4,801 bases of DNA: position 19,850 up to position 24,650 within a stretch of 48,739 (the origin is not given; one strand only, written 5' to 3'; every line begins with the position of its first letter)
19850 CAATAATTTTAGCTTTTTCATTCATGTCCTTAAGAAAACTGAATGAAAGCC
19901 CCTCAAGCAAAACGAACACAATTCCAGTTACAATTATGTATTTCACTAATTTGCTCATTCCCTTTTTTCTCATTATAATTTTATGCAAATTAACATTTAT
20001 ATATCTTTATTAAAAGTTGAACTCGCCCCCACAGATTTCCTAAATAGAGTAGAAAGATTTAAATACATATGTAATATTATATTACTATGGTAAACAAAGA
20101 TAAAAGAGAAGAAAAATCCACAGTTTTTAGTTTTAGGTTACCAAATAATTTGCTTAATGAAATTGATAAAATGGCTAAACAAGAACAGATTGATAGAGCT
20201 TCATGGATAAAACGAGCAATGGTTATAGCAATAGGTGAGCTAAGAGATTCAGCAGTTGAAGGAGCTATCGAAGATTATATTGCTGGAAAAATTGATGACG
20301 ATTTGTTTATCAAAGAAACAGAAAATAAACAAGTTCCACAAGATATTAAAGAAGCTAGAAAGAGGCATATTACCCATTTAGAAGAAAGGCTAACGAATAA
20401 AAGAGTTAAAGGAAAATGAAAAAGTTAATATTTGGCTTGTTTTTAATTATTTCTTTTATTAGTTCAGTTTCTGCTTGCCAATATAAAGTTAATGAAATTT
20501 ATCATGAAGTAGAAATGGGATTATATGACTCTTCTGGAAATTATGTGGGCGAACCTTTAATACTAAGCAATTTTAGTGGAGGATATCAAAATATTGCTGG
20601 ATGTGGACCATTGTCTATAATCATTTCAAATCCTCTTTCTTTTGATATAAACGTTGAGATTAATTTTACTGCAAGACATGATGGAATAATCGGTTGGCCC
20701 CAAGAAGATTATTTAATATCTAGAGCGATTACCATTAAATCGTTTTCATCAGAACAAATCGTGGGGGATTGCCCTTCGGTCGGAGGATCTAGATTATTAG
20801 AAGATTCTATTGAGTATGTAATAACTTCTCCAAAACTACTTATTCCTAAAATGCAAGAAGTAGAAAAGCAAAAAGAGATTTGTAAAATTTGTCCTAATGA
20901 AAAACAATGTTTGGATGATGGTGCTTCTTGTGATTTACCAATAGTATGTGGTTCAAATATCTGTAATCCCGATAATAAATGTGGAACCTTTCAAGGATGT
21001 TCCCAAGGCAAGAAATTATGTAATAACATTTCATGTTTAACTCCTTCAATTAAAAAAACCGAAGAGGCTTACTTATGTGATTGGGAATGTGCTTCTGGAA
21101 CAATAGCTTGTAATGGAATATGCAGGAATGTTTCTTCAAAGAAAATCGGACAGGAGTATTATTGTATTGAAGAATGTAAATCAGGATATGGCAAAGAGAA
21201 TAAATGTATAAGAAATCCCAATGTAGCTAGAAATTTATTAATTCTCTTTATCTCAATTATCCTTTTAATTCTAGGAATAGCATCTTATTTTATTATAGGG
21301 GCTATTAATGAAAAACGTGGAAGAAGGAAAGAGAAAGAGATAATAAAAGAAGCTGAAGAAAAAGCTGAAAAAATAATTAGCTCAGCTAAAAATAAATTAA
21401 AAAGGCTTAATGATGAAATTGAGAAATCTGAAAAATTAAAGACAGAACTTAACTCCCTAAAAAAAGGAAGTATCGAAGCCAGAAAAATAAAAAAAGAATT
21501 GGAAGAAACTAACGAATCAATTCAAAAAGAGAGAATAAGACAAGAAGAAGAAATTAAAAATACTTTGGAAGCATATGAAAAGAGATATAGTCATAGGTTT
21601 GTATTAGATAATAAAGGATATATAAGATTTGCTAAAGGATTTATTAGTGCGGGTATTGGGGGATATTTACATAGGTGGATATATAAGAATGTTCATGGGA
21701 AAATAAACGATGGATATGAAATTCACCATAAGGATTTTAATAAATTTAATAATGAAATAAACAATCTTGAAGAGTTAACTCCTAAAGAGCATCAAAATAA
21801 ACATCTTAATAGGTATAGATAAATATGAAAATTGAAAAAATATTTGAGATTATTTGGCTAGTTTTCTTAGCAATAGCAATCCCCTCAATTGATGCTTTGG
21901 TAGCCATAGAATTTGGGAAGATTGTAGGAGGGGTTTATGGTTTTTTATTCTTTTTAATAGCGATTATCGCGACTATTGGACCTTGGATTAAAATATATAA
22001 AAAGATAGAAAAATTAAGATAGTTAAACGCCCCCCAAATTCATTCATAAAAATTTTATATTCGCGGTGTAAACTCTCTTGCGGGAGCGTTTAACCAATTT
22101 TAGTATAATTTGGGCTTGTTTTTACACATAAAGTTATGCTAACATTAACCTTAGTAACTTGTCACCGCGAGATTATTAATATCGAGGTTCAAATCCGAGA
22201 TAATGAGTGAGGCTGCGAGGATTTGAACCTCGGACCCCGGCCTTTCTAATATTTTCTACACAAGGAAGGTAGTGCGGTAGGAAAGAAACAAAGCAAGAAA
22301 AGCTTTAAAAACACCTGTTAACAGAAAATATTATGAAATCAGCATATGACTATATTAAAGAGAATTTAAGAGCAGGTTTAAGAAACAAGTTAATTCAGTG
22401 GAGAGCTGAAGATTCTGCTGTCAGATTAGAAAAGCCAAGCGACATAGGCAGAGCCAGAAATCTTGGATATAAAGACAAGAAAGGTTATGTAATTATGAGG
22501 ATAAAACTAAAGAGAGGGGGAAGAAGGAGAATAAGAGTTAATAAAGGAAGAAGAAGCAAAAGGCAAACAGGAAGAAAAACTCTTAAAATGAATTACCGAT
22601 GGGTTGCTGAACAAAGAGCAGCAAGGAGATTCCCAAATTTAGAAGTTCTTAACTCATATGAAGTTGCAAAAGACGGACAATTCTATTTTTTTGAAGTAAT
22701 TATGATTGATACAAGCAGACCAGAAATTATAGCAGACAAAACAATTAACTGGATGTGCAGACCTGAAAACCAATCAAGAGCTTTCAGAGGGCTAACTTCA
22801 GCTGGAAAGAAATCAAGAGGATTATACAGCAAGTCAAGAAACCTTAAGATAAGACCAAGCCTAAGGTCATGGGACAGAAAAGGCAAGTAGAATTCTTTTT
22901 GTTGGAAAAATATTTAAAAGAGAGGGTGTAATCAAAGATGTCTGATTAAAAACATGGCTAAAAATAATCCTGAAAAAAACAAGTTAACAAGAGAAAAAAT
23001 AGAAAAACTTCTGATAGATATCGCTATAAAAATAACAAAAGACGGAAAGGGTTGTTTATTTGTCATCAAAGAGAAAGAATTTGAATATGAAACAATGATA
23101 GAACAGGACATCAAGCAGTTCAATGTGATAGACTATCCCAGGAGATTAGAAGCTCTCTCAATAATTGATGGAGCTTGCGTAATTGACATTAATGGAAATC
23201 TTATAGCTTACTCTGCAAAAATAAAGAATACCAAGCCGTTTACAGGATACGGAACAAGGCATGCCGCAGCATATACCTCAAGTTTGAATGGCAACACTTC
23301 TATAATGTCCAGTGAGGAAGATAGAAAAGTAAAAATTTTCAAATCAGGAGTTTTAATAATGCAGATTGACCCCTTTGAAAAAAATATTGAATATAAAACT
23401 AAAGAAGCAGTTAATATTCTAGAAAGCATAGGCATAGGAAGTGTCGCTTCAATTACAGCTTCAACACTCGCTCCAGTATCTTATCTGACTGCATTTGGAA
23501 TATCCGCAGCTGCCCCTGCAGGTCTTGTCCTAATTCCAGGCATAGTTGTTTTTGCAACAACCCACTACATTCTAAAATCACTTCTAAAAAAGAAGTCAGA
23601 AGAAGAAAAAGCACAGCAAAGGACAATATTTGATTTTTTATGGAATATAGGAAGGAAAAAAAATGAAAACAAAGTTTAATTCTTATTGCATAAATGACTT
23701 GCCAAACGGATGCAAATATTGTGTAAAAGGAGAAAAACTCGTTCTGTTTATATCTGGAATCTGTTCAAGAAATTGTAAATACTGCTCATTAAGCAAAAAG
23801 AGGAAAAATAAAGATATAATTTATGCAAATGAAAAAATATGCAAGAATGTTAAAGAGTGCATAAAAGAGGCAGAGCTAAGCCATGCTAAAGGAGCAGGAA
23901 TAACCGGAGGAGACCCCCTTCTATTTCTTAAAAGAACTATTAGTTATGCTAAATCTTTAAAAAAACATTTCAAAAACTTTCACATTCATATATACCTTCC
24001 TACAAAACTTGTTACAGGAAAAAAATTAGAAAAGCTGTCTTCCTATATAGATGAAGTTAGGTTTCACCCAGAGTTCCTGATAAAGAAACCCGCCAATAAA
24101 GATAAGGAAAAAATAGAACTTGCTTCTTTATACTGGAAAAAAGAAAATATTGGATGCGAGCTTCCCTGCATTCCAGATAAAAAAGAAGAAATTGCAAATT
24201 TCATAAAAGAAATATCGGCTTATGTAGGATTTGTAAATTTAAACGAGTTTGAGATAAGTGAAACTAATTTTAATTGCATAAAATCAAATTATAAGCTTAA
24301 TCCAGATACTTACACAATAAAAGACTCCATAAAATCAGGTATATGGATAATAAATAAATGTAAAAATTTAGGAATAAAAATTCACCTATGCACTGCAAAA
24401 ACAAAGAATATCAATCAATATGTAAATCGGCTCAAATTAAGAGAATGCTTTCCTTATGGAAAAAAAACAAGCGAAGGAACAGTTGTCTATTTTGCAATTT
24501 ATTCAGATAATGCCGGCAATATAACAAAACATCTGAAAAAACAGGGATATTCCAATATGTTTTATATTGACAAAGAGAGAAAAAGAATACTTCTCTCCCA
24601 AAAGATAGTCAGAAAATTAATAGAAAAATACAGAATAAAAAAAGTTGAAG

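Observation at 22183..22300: Orphan tRNA 3' half with an intron-derived leader: split-tRNA half gene or rearrangement scar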

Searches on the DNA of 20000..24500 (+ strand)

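Call 4: search_rna_families(source=window, start=20000, end=24500, threshold=evalue, max_evalue=10, show_alignments=4)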
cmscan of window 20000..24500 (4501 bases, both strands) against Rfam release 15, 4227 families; matches with E-value up to 10: 6.
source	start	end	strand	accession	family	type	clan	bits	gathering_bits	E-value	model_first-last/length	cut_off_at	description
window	22103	22193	+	RF01475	rli45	Gene; antisense;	-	22.7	60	1.5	1-78/78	no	Listeria snRNA rli45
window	20127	20163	+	RF01374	CRISPR-DR61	Gene; CRISPR;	-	22.3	38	2.5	1-37/37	no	CRISPR RNA direct repeat element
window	22209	22244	-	RF01684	mascRNA-menRNA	Gene;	-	19.6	42.5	1.9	1-56/56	no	MALAT1-associated small cytoplasmic RNA/MEN beta RNA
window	23905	23987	+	RF02120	FTX_2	Gene; lncRNA;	-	19.3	48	2.4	1-97/97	no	FTX transcript, XIST regulator conserved region 2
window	23883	23985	-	RF03112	Staphylococcus-1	Gene; sRNA;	-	19.1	87.7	7.7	1-127/127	no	Staphylococcus-1 RNA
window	20242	20312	+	RF02089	CLRN1-AS1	Gene; lncRNA;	-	12.4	48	10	1-79/79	no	CLRN1 antisense RNA 1 conserved region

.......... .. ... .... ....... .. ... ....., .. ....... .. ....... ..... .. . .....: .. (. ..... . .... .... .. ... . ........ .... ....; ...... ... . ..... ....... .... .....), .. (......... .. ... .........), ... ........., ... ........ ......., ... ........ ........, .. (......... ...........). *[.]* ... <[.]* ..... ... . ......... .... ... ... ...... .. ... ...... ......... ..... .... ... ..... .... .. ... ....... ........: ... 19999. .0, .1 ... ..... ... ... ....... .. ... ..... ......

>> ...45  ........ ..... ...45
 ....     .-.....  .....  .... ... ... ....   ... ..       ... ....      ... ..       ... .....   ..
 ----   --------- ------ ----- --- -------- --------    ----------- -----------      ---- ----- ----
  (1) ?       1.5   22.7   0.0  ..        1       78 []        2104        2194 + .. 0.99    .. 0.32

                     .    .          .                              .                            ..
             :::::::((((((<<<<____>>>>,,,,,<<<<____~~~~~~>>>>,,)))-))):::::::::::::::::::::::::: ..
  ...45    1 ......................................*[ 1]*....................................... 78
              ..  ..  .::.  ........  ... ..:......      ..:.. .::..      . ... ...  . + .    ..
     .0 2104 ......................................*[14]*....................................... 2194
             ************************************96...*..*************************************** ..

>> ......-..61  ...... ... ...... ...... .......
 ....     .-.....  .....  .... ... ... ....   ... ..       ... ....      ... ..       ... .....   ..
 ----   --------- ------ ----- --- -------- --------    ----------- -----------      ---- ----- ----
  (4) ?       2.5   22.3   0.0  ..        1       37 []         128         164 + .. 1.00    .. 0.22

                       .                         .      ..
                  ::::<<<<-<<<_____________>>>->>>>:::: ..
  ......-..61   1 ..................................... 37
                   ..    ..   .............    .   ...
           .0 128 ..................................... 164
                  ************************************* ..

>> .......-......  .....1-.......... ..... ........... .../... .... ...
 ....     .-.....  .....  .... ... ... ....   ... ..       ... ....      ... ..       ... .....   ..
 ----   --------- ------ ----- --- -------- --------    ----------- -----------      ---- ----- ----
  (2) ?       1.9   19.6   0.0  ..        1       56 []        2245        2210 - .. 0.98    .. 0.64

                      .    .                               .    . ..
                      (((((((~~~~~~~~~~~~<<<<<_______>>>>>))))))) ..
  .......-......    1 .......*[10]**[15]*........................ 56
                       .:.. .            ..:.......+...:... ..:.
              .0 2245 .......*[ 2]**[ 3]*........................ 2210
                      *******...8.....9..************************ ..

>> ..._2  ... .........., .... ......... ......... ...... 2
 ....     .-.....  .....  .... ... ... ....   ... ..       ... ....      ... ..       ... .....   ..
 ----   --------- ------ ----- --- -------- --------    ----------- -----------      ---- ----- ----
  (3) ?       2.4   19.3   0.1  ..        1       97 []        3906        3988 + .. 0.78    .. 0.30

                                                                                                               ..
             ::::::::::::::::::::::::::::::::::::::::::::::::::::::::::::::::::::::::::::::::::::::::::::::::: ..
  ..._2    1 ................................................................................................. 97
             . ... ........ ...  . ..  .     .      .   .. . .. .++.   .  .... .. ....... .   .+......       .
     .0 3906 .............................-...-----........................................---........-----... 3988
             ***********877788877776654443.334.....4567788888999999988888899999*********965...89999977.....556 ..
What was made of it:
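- On Canonical intron-containing archaeal tRNA (window copy): Rfam tRNA gives no hit at 22208-22300 even at E<=10 (call 4).
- Tried and rejected: Only a weak mascRNA-like (tRNA-like) hit appeared at 22209-22244, 19.6 bits (call 4).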

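Call 24: search_rna_families(sources=[L007, L001, L002], threshold=gathering, show_alignments=2)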
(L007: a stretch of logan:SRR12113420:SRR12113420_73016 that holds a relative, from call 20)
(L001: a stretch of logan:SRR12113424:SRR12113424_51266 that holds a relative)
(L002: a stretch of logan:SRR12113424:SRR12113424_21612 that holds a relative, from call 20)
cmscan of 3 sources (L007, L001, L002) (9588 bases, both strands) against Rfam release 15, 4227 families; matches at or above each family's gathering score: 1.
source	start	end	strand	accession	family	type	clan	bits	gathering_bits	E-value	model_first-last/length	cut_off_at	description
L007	816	949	-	RF00005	tRNA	Gene; tRNA;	CL00001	48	29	5.5e-08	1-71/71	no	tRNA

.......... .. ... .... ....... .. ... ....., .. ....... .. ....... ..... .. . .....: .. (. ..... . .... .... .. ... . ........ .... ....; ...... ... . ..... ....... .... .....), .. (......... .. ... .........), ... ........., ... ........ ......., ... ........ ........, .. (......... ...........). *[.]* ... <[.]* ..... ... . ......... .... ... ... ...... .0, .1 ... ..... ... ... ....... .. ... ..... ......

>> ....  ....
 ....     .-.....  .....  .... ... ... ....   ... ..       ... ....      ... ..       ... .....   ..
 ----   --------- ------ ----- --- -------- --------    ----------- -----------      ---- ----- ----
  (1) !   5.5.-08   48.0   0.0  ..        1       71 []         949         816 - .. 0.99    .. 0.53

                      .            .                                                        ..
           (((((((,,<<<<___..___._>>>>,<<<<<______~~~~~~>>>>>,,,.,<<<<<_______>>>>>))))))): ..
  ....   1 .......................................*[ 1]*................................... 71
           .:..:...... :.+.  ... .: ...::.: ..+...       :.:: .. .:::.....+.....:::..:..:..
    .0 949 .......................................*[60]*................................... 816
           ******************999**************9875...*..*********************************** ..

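Call 35: search_rna_families(sources=[L014, L015, L016, L012, L013, L009], threshold=gathering)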
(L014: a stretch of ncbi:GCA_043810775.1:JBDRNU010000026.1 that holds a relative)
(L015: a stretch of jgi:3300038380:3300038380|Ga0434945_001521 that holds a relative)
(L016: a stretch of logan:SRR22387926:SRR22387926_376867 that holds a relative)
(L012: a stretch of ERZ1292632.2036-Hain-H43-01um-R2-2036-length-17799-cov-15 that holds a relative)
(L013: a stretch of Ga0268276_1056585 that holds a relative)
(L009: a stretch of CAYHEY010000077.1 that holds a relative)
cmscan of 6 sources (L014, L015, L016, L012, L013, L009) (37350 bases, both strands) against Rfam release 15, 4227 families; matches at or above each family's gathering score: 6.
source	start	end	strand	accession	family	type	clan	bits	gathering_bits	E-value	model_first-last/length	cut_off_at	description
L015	3710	3784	-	RF00005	tRNA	Gene; tRNA;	CL00001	69.4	29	2.7e-13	1-71/71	no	tRNA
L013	667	740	+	RF00005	tRNA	Gene; tRNA;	CL00001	68.9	29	3.6e-13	1-71/71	no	tRNA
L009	1107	1180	+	RF00005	tRNA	Gene; tRNA;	CL00001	68.9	29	3.6e-13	1-71/71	no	tRNA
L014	3362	3449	-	RF00005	tRNA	Gene; tRNA;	CL00001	57.3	29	5.6e-10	1-71/71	no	tRNA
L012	4586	4677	-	RF00005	tRNA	Gene; tRNA;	CL00001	56.4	29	1e-09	1-71/71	no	tRNA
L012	6056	6162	-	RF00005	tRNA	Gene; tRNA;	CL00001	52.9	29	9.3e-09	1-71/71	no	tRNA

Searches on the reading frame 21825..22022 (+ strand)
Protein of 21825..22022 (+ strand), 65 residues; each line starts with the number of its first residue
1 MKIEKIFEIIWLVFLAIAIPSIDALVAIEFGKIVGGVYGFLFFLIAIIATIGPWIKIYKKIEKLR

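Call 11: search_protein_families(library=pfam, proteins=[window:21825-22022:+])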
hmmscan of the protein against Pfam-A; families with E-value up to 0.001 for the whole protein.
window:21825-22022:+ (65 aa): 0 families

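Call 20: find_encoding_contigs(protein=window:21825-22022:+, flank=10000, max_places=10)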
Protein window:21825-22022:+ (65 aa): 7 contigs read that carry it; 7 places shown.
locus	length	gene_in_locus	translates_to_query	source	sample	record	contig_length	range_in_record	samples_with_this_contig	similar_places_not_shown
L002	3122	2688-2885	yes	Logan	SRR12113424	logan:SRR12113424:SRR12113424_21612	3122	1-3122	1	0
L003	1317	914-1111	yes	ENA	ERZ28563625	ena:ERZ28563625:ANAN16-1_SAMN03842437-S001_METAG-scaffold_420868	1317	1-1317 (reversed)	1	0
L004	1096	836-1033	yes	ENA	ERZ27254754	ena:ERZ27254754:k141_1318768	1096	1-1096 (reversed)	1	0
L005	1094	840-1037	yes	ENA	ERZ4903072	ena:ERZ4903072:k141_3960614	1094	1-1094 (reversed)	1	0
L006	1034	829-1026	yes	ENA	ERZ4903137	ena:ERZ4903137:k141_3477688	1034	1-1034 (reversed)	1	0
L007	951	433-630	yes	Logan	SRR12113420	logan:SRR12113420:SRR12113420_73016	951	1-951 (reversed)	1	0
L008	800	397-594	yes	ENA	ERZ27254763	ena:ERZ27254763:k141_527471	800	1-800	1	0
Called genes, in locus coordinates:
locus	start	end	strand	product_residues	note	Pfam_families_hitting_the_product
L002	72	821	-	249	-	PF05362:Lon_C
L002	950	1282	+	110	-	-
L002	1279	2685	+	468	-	PF13392:HNH_3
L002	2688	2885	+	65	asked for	-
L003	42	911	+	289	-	PF13392:HNH_3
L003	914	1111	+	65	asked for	-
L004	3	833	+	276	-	?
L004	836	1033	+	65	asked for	-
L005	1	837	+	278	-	?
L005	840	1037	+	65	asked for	-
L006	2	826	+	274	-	?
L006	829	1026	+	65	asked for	-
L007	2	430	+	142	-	?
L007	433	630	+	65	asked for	-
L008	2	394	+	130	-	?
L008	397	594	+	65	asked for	-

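Call 44: search_protein_families(library=phrogs, proteins=[window:21825-22022:+], max_evalue=0.01)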
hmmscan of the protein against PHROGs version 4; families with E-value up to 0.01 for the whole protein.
window:21825-22022:+ (65 aa): 0 families
